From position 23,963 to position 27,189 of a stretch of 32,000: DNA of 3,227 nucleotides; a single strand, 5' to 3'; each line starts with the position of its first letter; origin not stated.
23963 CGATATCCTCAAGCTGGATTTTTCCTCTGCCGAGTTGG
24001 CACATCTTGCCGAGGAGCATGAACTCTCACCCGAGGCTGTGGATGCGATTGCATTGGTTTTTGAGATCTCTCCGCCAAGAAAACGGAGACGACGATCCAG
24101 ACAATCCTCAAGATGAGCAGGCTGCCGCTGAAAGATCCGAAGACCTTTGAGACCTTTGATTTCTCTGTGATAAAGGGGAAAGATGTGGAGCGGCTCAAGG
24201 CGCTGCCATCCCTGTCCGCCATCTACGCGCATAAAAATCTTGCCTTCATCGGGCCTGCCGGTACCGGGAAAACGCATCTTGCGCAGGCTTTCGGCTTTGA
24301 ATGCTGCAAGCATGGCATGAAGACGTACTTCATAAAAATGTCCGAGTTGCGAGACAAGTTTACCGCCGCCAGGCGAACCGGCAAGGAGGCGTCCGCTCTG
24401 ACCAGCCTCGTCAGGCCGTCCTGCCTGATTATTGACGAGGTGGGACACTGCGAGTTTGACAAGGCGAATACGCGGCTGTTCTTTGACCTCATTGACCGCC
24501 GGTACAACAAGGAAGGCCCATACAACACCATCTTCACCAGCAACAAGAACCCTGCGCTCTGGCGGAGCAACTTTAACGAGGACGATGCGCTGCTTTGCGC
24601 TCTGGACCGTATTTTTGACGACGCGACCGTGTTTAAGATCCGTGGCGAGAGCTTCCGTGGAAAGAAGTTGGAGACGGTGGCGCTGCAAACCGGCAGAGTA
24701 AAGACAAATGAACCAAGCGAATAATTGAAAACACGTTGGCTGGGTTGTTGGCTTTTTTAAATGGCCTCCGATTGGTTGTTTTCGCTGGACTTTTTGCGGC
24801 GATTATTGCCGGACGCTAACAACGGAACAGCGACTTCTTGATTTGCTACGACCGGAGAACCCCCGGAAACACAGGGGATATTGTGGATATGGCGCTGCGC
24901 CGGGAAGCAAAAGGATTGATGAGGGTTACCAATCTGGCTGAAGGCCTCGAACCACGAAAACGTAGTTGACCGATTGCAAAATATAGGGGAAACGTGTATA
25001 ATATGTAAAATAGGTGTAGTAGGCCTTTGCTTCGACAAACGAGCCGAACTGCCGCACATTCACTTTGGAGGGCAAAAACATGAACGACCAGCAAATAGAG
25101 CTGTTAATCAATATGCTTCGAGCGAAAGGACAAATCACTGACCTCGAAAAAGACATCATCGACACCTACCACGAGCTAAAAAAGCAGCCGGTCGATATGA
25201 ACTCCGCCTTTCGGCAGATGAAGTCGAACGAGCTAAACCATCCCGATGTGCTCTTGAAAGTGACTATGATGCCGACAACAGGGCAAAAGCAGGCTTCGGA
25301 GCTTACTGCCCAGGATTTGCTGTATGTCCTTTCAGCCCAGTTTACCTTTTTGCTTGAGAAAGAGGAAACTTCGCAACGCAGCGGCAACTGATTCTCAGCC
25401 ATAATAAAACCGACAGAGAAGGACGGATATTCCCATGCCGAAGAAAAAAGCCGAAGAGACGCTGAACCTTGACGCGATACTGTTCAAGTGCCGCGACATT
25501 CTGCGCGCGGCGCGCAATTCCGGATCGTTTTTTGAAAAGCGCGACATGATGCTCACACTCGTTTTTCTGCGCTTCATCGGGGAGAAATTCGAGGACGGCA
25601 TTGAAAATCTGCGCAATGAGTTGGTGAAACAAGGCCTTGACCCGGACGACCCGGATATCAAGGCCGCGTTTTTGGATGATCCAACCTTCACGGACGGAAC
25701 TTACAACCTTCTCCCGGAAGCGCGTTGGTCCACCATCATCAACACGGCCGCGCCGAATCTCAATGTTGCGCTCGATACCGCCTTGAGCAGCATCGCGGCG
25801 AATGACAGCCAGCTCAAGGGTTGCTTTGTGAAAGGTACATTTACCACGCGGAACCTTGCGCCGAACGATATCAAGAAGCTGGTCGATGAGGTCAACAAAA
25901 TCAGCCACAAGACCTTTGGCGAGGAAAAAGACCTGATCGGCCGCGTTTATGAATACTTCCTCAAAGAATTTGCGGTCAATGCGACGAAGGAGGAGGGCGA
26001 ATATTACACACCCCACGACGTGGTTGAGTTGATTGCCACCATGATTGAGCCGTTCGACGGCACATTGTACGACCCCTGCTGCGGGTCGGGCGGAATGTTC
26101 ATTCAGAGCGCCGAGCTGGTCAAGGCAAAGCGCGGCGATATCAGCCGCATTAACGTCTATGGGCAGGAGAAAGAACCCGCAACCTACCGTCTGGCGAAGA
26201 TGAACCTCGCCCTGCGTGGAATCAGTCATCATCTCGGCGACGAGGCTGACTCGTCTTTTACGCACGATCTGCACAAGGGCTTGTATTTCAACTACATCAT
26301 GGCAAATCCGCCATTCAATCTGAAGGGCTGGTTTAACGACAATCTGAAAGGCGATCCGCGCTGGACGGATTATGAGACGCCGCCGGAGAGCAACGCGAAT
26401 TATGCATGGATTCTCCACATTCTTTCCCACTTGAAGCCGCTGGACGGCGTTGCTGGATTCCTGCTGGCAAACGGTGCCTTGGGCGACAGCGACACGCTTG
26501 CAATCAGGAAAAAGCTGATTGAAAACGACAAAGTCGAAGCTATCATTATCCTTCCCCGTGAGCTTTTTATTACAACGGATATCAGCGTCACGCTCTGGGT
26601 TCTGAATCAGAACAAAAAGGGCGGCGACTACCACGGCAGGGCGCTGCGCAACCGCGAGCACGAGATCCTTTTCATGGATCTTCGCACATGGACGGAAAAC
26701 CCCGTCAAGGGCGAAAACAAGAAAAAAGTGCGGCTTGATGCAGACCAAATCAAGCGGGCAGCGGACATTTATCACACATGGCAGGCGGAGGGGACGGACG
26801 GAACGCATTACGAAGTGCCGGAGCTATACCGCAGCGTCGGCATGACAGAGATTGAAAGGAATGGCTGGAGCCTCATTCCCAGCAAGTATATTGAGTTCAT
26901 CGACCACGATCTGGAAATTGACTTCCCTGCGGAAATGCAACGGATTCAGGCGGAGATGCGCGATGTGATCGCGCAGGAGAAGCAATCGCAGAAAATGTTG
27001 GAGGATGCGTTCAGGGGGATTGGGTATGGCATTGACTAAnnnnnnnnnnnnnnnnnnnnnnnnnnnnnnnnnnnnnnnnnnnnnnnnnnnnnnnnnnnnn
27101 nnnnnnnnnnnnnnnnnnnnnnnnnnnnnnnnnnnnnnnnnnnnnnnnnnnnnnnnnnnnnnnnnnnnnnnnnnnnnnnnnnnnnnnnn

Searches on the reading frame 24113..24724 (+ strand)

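Call 25: search_protein_families(library=pfam, proteins=[window:24113-24724:+], max_evalue=0.001)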
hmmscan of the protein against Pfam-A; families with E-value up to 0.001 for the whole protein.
window:24113-24724:+ (203 aa): 4 families
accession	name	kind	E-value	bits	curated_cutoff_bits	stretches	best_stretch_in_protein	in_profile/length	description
PF01695.23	IstB_IS21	-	2.4e-46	158.6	24.1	1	2-185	56-234/238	IstB-like ATP binding protein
PF00004.35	AAA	-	3.9e-06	27.8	21.2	1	44-112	2-68/131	ATPase family associated with various cellular activities (AAA)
PF00308.24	Bac_DnaA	-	4.5e-06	27.4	23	1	42-148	36-142/162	Bacterial DnaA ATPAse domain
PF02562.22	PhoH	-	0.00016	21.6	27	1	34-73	13-52/205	PhoH-like protein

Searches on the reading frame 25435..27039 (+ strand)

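Call 25: search_protein_families(library=pfam, proteins=[window:25435-27039:+], max_evalue=0.001)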
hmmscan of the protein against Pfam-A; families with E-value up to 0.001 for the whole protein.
window:25435-27039:+ (534 aa): 2 families
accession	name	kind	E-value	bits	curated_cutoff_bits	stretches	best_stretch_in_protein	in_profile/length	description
PF02384.22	N6_Mtase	-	4.6e-85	286.1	20.4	1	164-488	2-305/311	N-6 DNA Methylase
PF12161.14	HsdM_N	-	4.5e-10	40.7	24.5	1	14-152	3-134/135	HsdM N-terminal domain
